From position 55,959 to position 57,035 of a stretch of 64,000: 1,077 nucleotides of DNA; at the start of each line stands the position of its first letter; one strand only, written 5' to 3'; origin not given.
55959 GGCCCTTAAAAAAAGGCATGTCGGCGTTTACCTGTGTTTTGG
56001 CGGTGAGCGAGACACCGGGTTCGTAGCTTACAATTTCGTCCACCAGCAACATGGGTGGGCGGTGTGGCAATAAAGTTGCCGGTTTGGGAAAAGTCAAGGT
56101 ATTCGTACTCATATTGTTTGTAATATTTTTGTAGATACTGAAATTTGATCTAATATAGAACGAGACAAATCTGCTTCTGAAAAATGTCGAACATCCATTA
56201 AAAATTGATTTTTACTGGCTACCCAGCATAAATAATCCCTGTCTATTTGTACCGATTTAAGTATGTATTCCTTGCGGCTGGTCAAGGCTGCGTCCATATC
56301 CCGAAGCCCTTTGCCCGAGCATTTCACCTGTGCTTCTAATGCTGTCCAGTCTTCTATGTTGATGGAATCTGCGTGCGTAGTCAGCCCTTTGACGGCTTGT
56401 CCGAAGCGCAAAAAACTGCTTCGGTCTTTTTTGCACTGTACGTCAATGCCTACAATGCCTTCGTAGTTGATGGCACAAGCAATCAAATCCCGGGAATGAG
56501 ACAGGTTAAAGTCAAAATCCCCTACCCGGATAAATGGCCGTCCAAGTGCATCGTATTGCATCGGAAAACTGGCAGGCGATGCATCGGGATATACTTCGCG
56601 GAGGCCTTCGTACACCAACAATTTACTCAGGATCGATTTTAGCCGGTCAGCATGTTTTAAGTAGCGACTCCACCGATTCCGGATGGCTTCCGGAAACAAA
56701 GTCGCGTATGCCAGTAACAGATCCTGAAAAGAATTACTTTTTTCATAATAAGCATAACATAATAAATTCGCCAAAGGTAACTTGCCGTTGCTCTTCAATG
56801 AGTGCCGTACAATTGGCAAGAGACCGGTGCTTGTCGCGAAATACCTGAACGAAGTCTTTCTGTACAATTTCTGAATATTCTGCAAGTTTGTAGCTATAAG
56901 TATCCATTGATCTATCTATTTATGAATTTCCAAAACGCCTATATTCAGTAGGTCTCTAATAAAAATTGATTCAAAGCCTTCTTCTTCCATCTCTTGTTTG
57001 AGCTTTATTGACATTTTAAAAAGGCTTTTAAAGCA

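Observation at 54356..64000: Candidate undescribed lipo-RiPP cluster: peptide-gene array embedded in a dedicated acyl-chain factory with an RRE-arginase and a membrane metalloprotease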

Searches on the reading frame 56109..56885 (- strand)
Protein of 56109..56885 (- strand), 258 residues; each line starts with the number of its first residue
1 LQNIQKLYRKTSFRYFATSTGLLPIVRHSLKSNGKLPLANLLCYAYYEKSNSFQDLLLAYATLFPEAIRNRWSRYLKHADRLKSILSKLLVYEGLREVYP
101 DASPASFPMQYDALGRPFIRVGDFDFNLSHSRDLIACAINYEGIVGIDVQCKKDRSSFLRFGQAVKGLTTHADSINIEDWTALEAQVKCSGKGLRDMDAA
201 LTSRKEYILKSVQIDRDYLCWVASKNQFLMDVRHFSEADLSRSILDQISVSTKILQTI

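Call 3: search_protein_families(library=pfam, proteins=[window:56109-56885:-], max_evalue=0.01)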
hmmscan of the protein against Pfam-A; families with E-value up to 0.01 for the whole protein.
window:56109-56885:- (258 aa): 1 family
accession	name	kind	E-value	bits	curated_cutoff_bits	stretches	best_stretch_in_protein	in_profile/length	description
PF22624.1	AASDHPPT_N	-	9.3e-06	26.3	27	1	59-138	12-96/100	4'-phosphopantetheinyl transferase, N-terminal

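Call 4: search_protein_families(library=ncbifam, proteins=[window:56109-56885:-], max_evalue=0.01)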
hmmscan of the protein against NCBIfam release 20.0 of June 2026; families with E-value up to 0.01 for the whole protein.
window:56109-56885:- (258 aa): 3 families
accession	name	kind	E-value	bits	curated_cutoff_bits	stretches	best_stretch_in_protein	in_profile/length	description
NF042922.1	4PPT_HetI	equivalog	1.2e-08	34.6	370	1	73-198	49-187/235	4'-phosphopantetheinyl transferase HetI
NF007676.0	PRK10351.1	equivalog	5.9e-07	29.3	174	1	108-174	50-117/195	4'-phosphopantetheinyl transferase AcpT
NF047349.1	4PPT_AusB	equivalog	0.00079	18.9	225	1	71-197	28-156/205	aureusimine biosynthesis 4'-phosphopantetheinyl transferase AusB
